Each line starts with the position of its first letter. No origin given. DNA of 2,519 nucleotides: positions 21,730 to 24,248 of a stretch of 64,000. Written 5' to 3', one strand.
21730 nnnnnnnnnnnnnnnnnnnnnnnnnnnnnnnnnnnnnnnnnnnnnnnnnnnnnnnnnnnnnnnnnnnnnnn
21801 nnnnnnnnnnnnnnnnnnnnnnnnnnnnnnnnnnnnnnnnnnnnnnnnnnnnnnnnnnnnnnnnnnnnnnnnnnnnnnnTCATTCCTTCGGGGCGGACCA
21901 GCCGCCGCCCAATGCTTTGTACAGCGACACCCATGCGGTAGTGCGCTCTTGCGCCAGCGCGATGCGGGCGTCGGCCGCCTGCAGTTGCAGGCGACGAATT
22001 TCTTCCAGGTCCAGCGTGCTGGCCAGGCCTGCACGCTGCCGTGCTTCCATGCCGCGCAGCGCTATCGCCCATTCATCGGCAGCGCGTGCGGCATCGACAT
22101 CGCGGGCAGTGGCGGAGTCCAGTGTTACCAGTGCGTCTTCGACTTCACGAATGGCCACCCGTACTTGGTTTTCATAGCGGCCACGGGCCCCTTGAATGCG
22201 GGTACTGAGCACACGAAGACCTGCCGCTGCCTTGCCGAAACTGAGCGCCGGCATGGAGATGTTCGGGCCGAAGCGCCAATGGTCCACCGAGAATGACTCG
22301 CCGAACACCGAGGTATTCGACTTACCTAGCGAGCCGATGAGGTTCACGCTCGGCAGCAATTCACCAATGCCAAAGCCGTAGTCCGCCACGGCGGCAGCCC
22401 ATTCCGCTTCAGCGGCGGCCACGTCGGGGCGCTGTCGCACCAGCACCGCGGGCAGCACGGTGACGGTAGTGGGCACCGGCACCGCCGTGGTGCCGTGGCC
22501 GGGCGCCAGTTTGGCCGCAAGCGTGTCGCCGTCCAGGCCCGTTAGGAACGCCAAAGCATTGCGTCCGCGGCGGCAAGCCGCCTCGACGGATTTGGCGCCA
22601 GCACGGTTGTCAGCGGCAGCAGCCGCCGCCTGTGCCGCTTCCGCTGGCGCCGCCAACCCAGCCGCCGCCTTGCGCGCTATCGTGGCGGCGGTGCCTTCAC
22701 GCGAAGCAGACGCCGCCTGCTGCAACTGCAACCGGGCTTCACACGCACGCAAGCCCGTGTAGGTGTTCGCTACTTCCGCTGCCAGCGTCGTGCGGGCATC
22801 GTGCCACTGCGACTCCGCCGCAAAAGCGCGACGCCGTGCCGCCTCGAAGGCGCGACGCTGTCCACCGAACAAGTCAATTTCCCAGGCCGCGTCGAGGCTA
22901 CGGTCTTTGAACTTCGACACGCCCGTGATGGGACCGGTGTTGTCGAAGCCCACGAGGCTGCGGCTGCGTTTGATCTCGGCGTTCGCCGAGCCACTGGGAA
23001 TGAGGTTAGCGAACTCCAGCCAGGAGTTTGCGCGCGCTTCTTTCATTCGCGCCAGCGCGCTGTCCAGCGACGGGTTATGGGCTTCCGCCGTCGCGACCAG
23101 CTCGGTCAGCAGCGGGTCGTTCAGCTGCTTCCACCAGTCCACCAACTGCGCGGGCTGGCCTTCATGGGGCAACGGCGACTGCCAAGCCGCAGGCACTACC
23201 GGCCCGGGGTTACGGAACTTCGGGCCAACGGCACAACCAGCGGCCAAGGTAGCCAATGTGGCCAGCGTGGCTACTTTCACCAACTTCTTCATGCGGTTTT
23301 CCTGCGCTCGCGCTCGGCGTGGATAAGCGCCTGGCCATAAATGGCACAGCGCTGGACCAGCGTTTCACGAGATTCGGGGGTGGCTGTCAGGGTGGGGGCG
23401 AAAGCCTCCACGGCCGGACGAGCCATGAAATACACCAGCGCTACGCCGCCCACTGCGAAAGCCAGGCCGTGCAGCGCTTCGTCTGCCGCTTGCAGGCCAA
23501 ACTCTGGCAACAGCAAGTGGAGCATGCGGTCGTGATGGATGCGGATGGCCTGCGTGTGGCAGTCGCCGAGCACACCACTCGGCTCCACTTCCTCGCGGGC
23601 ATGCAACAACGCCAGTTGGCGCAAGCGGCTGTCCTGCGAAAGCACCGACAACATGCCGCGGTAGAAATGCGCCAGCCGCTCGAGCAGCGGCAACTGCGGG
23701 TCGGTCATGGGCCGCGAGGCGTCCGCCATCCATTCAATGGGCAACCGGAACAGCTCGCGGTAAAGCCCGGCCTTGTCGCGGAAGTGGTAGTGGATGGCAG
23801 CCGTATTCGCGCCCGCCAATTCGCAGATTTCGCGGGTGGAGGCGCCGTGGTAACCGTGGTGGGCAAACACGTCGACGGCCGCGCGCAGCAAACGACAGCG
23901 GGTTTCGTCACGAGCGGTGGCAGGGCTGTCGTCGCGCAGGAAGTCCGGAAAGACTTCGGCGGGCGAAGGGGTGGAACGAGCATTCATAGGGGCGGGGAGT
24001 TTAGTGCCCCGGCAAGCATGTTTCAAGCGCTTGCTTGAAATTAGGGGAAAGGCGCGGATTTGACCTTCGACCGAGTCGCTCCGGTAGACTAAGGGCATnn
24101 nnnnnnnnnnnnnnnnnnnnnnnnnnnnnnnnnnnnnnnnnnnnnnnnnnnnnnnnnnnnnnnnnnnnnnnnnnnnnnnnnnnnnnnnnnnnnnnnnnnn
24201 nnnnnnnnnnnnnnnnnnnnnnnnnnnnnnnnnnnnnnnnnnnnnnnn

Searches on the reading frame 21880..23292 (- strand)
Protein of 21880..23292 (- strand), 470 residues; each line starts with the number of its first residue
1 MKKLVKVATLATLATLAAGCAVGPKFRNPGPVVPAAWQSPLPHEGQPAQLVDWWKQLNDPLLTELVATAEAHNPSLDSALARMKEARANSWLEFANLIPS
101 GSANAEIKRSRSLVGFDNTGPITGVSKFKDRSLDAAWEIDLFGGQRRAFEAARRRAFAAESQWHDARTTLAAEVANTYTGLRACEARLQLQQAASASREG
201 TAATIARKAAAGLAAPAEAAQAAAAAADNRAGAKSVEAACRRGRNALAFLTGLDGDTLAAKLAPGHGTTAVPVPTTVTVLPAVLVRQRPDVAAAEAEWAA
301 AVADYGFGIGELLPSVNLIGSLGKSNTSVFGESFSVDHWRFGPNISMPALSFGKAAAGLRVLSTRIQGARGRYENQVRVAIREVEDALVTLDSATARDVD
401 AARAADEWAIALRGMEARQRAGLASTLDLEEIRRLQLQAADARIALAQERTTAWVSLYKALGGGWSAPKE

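Call 23: search_protein_families(library=pfam, proteins=[window:21880-23292:-], max_evalue=0.0001)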
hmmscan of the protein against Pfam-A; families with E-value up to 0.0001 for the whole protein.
window:21880-23292:- (470 aa): 1 family
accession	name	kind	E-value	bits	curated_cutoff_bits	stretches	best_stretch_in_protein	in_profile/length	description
PF02321.23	OEP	-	2.6e-29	102.8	22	2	286-462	10-187/187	Outer membrane efflux protein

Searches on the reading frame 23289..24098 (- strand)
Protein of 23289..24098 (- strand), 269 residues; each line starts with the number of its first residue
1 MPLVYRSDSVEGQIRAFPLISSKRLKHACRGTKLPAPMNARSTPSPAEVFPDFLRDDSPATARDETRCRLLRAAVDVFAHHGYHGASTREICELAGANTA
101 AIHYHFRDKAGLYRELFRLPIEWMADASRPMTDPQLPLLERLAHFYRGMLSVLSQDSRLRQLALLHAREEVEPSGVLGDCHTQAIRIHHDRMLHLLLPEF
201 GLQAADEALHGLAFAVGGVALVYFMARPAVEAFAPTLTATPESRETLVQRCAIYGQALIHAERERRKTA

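Call 23: search_protein_families(library=pfam, proteins=[window:23289-24098:-], max_evalue=0.0001)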
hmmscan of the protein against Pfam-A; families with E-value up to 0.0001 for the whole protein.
window:23289-24098:- (269 aa): 2 families
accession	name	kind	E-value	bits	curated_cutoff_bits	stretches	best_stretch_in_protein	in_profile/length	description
PF00440.29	TetR_N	-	1.3e-14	54.1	24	1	70-116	1-47/47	Bacterial regulatory proteins, tetR family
PF09209.16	CecR_C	-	7e-14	52.4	24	1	140-251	3-114/125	HTH-type transcriptional dual regulator CecR, C-terminal domain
